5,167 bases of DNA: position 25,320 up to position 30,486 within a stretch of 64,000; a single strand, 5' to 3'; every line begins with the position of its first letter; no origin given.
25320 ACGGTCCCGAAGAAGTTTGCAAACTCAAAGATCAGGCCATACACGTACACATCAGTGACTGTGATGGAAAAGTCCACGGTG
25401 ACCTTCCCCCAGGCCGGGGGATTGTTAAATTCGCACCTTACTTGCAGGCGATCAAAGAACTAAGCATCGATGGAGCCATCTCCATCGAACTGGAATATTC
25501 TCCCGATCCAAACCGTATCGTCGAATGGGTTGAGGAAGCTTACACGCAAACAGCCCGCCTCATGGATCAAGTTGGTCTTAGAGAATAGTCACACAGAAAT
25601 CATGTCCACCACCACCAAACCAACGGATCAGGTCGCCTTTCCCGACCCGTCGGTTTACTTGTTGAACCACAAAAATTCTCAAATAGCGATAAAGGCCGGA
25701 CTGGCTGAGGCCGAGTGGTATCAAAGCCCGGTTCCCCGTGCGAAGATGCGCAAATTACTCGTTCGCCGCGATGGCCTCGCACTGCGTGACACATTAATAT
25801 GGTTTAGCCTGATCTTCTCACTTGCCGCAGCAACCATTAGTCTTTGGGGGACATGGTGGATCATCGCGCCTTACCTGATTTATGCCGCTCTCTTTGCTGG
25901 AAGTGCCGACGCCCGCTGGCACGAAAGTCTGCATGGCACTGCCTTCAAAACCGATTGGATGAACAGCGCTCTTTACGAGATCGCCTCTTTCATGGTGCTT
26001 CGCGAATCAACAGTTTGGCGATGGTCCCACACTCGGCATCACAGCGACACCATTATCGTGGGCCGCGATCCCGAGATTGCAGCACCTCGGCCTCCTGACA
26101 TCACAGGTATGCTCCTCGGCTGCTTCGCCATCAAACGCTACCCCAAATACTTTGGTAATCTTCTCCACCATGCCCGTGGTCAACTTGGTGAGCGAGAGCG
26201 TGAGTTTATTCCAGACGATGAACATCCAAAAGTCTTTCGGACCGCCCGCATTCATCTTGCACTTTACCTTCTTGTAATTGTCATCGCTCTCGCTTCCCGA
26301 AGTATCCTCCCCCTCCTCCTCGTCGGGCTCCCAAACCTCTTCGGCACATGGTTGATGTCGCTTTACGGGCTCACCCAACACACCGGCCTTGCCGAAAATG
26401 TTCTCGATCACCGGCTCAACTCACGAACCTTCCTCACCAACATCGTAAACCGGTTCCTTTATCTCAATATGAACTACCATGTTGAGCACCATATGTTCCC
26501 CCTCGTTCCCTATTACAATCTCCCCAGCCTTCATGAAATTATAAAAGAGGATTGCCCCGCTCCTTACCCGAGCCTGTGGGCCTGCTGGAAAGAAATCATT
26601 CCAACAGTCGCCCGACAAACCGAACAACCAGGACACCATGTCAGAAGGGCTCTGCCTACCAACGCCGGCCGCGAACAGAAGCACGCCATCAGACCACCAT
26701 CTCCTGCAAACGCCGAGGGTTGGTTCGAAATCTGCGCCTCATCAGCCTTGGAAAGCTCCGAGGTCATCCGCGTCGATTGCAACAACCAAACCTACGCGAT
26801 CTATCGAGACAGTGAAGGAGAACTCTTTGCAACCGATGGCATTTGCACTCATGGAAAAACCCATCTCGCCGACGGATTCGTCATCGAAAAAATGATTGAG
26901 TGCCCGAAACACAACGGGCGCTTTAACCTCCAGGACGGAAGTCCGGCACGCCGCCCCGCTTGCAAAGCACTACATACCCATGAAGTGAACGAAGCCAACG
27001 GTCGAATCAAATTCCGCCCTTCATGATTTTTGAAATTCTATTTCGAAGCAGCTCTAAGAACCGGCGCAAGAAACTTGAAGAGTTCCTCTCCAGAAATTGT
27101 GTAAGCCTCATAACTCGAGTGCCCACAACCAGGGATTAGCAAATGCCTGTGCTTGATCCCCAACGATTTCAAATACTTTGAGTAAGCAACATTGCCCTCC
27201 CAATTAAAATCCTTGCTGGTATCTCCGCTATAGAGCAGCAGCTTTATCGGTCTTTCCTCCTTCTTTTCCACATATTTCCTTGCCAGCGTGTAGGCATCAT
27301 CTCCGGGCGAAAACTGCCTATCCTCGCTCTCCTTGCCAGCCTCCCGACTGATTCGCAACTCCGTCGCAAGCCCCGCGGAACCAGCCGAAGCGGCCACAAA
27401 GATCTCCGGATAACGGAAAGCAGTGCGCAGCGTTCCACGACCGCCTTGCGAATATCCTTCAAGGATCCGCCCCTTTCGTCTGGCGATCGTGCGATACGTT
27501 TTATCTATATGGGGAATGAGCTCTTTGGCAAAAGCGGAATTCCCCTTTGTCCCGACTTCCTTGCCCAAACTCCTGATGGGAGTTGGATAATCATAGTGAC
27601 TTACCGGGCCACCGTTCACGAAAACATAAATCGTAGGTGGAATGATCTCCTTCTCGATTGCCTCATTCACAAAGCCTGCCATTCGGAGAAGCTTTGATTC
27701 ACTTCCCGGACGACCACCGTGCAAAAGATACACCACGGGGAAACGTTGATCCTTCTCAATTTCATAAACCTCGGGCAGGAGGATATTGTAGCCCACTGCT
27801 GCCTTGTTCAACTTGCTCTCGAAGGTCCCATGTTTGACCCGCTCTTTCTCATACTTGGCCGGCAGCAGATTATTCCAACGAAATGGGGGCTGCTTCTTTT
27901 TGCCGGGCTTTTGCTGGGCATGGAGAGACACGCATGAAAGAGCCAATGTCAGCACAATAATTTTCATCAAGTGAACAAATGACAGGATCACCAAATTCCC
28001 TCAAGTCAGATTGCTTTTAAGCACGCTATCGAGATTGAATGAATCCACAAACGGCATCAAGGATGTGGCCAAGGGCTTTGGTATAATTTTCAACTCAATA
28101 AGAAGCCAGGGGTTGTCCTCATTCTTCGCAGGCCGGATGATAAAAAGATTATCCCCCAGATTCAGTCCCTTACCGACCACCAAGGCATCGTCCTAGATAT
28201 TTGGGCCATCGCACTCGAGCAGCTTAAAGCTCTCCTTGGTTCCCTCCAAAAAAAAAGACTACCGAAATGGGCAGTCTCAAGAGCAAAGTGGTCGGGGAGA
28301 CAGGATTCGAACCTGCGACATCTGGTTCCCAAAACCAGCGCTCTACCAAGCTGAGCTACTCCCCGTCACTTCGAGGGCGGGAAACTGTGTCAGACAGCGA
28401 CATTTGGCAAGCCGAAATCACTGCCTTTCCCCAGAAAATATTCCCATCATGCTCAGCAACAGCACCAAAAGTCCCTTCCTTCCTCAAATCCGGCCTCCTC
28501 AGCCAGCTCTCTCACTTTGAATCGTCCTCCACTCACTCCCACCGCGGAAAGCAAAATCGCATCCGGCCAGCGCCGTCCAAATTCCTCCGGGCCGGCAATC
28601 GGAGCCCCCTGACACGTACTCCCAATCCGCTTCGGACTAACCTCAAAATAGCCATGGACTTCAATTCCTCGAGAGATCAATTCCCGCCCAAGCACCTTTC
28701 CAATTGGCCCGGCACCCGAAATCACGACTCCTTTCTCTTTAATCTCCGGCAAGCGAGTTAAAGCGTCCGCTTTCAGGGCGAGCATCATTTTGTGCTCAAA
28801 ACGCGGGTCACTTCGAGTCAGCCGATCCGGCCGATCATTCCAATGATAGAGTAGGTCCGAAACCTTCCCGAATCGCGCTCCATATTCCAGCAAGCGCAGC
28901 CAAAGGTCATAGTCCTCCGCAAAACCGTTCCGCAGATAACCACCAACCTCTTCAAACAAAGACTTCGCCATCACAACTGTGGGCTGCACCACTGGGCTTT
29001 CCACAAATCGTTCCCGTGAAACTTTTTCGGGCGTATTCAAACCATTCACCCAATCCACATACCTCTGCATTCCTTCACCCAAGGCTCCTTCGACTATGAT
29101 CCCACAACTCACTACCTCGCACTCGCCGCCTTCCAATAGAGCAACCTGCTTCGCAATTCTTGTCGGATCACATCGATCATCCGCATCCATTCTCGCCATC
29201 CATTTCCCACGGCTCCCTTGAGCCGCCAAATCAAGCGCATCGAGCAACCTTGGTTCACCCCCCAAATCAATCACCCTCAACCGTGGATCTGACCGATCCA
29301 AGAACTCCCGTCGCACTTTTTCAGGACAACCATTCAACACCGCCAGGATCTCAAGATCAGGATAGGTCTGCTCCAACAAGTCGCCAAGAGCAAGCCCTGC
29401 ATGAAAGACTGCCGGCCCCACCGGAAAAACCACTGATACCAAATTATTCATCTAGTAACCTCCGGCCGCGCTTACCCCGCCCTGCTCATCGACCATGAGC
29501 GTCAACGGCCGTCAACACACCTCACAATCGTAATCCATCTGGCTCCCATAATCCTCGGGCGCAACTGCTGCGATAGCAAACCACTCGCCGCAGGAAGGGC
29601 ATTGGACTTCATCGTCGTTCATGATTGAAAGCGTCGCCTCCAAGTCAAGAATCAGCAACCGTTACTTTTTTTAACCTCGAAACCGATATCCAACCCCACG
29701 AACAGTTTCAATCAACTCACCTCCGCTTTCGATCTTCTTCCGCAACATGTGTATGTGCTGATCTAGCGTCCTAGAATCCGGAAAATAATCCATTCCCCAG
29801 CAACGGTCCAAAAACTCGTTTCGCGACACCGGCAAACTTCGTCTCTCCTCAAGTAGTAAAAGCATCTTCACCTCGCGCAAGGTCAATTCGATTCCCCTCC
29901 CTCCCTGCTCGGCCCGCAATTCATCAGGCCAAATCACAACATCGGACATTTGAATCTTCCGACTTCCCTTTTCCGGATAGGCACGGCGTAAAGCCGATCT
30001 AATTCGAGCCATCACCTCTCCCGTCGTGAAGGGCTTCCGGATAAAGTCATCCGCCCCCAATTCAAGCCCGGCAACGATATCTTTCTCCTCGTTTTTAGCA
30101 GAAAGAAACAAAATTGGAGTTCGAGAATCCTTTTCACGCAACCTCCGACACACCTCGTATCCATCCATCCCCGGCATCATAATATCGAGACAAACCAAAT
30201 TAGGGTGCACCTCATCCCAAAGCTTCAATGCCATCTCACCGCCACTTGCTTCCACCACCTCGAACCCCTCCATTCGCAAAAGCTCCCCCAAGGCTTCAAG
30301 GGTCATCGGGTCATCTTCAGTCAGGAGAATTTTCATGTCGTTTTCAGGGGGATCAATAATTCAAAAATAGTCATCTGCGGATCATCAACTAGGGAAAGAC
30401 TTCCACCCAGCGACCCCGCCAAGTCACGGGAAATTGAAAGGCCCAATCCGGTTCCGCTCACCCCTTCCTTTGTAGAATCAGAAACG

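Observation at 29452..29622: CPXCG zinc-ribbon mini-ORF with TGA replacing the second Cys of the conserved VCC-RP motif, followed by an fdhF-like SECIS hairpin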

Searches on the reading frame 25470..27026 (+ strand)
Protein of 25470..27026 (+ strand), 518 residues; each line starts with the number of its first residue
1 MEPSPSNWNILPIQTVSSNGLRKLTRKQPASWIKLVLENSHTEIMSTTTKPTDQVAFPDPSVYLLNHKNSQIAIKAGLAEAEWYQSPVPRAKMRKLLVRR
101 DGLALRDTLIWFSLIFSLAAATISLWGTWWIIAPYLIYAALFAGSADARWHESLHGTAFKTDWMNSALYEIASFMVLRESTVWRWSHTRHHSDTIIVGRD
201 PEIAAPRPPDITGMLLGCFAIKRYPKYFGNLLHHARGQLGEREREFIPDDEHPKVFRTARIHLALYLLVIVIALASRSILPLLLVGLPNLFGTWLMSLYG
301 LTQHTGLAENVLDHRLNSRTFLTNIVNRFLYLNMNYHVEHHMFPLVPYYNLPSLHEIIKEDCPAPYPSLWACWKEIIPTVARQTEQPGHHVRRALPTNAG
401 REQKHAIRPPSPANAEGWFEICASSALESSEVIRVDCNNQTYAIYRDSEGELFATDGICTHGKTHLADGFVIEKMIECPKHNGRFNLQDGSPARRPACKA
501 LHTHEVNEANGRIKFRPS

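Call 51: search_protein_families(library=ncbifam, max_evalue=0.1, proteins=[window:25470-27026:+])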
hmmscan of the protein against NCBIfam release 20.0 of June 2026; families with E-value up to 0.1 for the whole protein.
window:25470-27026:+ (518 aa): 11 families
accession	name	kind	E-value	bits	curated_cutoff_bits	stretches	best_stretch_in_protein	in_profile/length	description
TIGR02377.1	MocE_fam_FeS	subfamily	2e-29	101.6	136.15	1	418-514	2-98/101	MocE family 2Fe-2S type ferredoxin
NF007422.0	PRK09965.1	equivalog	5.1e-18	65.1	113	1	419-513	4-96/106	bifunctional 3-phenylpropionate/cinnamic acid dioxygenase ferredoxin subunit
NF041683.1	ant_diox_AndAb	equivalog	7.4e-18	64.6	150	1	418-514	2-97/100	anthranilate 1,2-dioxygenase ferredoxin subunit AndAb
NF042948.2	3PPDioc_HcaC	equivalog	2.3e-16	60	150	1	421-513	6-98/105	3-phenylpropionate/cinnamic acid dioxygenase ferredoxin subunit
TIGR02378.1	nirD_assim_sml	equivalog_domain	4.8e-12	46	74.65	1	418-514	2-102/105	nitrite reductase small subunit NirD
NF041365.1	GntB_guanitoxin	equivalog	2.9e-09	36.8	380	1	280-361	197-281/308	guanitoxin biosynthesis L-arginine gamma (S) hydroxylase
NF052549.1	FAdesatDesBBac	equivalog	7e-08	32.1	500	2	128-202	54-128/340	Delta(10) desaturase DesB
NF052579.1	BetMthstMoxSdmAMthl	equivalog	2.1e-07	30.2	600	1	415-486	15-86/351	4beta-methylsterol monooxygenase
NF041174.1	SDX_Thmprot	equivalog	1.3e-06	28.5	170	1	418-493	2-77/109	sulredoxin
NF045688.1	BCarotHydoxCrtR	equivalog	5e-06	25.8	475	1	314-359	213-257/297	beta-carotene hydroxylase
NF052548.1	FAdesatDesABac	equivalog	0.00019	20.7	500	1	105-193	29-115/328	Delta(5) desaturase DesA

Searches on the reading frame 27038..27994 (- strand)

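Call 51: search_protein_families(library=ncbifam, max_evalue=0.1, proteins=[window:27038-27994:-])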
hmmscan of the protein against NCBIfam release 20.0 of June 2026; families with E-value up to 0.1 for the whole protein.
window:27038-27994:- (318 aa): 6 families
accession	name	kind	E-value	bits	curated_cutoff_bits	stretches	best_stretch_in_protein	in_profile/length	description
NF041944.1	Xylase_Ferestase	equivalog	1.2e-08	33.6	1200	1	53-204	468-619/694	bifunctional endo-1,4-beta-xylanase/feruloyl esterase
NF050058.1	e_dPHAscl_type1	hypoth_equivalog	2.1e-06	27.4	150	1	67-259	8-188/276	extracellular catalytic domain type 1 short-chain-length polyhydroxyalkanoate depolymerase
NF058612.1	GTNG0744Estse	equivalog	0.00047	20.2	450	1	155-201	102-148/242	GTNG_0744 family esterase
TIGR02821.1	fghA_ester_D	equivalog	0.0026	17.4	281.7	1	156-204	122-168/275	S-formylglutathione hydrolase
TIGR03695.1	menH_SHCHC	equivalog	0.026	14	208.55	1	172-212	69-111/252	2-succinyl-6-hydroxy-2,4-cyclohexadiene-1-carboxylate synthase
NF007758.0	PRK10439.1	equivalog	0.028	13.4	222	1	86-204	214-322/418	enterochelin esterase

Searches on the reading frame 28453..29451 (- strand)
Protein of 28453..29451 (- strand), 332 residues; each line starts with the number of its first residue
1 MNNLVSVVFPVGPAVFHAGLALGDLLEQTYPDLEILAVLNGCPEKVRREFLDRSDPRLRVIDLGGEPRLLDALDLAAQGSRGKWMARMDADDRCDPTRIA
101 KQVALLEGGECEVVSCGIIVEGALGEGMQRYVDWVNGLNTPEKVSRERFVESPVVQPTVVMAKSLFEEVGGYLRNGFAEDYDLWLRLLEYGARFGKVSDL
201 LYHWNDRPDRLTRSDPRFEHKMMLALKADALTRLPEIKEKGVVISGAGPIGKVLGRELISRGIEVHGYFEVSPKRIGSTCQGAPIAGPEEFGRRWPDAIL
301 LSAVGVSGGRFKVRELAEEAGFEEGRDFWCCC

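Call 51: search_protein_families(library=ncbifam, max_evalue=0.1, proteins=[window:28453-29451:-])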
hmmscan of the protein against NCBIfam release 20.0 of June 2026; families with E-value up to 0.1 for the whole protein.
window:28453-29451:- (332 aa): 10 families
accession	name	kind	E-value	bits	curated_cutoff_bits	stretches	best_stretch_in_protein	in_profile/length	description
NF053739.1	GlytfEpsEBac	equivalog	3.5e-13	49.1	450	1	24-215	22-213/265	glycosyltransferase EpsE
NF047683.1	TeichurnBiosyTuaG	equivalog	2.9e-06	27.1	400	1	3-191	6-190/252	teichuronic acid biosynthesis protein TuaG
TIGR03570.1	NeuD_NnaD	subfamily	0.0029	17.2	160.8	1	242-322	2-84/202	NeuD/PglB/VioB family sugar acetyltransferase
TIGR03965.1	mycofact_glyco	equivalog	0.014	14.3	280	1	5-193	76-269/467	mycofactocin biosynthesis glycosyltransferase MftF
TIGR03937.1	PgaC_IcaA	equivalog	0.019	14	422.3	1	21-96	63-140/407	poly-beta-1,6-N-acetyl-D-glucosamine synthase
NF003994.0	PRK05472.2-3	equivalog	0.026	13.9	130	1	239-292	86-141/217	redox-sensing transcriptional repressor Rex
NF003995.0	PRK05472.2-4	subfamily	0.03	13.8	126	1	238-287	82-133/213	redox-sensing transcriptional repressor Rex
NF041394.1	GtaseAglG_Halo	equivalog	0.035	13.4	440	1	23-111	23-112/304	glucosyl-dolichyl phosphate glucuronosyltransferase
TIGR04283.1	glyco_like_mftF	equivalog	0.036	13.7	182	1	158-191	140-173/221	TIGR04283 family arsenosugar biosynthesis glycosyltransferase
NF003993.0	PRK05472.2-2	equivalog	0.042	13.4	217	1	241-290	85-136/212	redox-sensing transcriptional repressor Rex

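Call 57: search_protein_families(library=pfam, max_evalue=0.01, proteins=[window:28453-29451:-])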
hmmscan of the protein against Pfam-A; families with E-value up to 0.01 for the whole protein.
window:28453-29451:- (332 aa): 2 families
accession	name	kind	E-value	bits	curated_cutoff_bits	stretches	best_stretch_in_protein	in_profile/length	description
PF00535.33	Glycos_transf_2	-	4.6e-13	49.9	23.3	1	24-169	19-167/168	Glycosyl transferase family 2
PF13632.12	Glyco_trans_2_3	-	0.0038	17.5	27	1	88-199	5-118/198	Glycosyl transferase family group 2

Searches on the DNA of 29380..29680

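Call 53: search_rna_families(source=window, start=29380, end=29680, threshold=evalue, max_evalue=10)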
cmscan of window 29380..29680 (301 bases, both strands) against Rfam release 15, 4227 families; matches with E-value up to 10: 3.
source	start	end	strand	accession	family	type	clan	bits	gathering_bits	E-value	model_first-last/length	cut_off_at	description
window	29597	29641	-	RF01121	sR38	Gene; snRNA; snoRNA; CD-box;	-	21.6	50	0.0045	1-59/59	no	Small nucleolar RNA sR38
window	29487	29556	-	RF01134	sR30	Gene; snRNA; snoRNA; CD-box;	-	14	38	0.29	1-57/57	no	Small nucleolar RNA sR30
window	29511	29598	-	RF02166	PVT1_3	Gene; lncRNA;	-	8.8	45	5.1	1-95/95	no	Pvt1 oncogene conserved region 3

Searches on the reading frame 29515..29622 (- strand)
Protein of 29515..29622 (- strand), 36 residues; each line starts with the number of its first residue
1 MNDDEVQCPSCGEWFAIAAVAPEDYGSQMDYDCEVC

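Call 3: search_protein_families(library=pfam, proteins=[window:29515-29622:-], max_evalue=1)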
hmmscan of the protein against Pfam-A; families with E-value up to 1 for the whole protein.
seq(36 aa): 8 families
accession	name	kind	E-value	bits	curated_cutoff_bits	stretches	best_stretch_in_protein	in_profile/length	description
PF13465.12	zf-H2C2_2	-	0.002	18.8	40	1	3-16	12-25/26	Zinc-finger double domain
PF14255.11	Cys_rich_CPXG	-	0.0041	17.5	25.2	1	6-36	1-30/52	Cysteine-rich CPXCG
PF24110.1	DUF7385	-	0.0093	16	28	1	2-25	23-46/72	Family of unknown function (DUF7385)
PF25208.1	DUF7838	-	0.012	16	28.5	1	4-36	5-39/55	Domain of unknown function (DUF7838)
PF18073.7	Zn_ribbon_LapB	-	0.046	13.9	25.7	1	7-14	16-23/28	Rubredoxin metal binding domain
PF24485.1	zf-C2H2_DHX34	-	0.19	12.2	27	0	7-15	3-11/25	DHX34-like, C2H2-type zinc finger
PF07754.17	HVO_2753_ZBP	-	0.46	10.8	33.2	0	7-36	18-45/46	Small zinc finger protein HVO_2753-like, Zn-binding pocket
PF13894.12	zf-C2H2_4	-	0.63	11.4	27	1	7-16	2-11/24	C2H2-type zinc finger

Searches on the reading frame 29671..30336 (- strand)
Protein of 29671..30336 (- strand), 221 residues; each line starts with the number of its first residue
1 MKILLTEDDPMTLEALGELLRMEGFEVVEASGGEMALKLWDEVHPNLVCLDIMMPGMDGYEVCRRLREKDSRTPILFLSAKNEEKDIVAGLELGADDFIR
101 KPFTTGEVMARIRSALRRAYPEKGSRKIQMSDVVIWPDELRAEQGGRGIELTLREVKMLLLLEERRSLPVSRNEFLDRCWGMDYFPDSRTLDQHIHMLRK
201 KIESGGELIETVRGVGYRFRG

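Call 51: search_protein_families(library=ncbifam, max_evalue=0.1, proteins=[window:29671-30336:-])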
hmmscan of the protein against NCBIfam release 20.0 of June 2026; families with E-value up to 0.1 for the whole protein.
window:29671-30336:- (221 aa): 102 families (the best 25 are shown)
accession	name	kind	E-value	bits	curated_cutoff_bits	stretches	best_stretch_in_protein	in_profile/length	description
NF040689.1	MtrAB_MtrA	equivalog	4.1e-55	186.5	300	1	3-218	1-217/219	MtrAB system response regulator MtrA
TIGR02154.1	PhoB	equivalog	1.6e-54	184.6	296.2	1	2-219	4-225/226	phosphate regulon transcriptional regulator PhoB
NF041733.1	resp_reg_CseB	equivalog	1.5e-53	181.5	350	1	2-220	2-227/228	two-component system response regulator CseB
NF040534.1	resp_reg_YycF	equivalog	1.3e-51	175.1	340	1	2-220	2-228/231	response regulator YycF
NF045944.1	ResRegRpaBCyano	equivalog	1.2e-49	168.7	330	1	5-220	2-228/229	response regulator transcription factor RpaB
NF053854.1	RespRegPhoBBctds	equivalog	4.5e-49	166.8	270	1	3-219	1-224/225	two-component system response regulator PhoB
TIGR01387.1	cztR_silR_copR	subfamily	7.3e-45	153.3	279.2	1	3-218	1-217/218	heavy metal response regulator transcription factor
NF033120.0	vanR_FM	exception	8.9e-44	149.8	460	1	2-221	5-231/231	vancomycin resistance response regulator transcription factor, VanR-F/VanR-M family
NF008296.0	PRK11083.1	equivalog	1.4e-43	148.9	273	1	2-219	5-225/228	two-component system response regulator CreB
NF007005.1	PRK09468.1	equivalog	2.9e-41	141.5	331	1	2-219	5-231/237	osmolarity response regulator transcription factor OmpR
NF033117.2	vanR_ACDEGLN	exception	5.1e-40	137.4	350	1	3-218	1-224/226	VanR-ABDEGLN family response regulator transcription factor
NF012023.0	PRK15479.1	equivalog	5.8e-40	137.2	337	1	1-219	1-217/224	transcriptional regulator TctD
NF045991.1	RespRegCtrARhodob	equivalog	1.9e-39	135.7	350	1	1-220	1-222/224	response regulator transcription factor CtrA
NF041734.1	resp_reg_RppA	equivalog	2.5e-39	135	250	1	1-220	1-228/229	two-component system response regulator RppA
NF007982.1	PRK10710.1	equivalog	2.9e-39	135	380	1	2-219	9-227/235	envelope stress response regulator BaeR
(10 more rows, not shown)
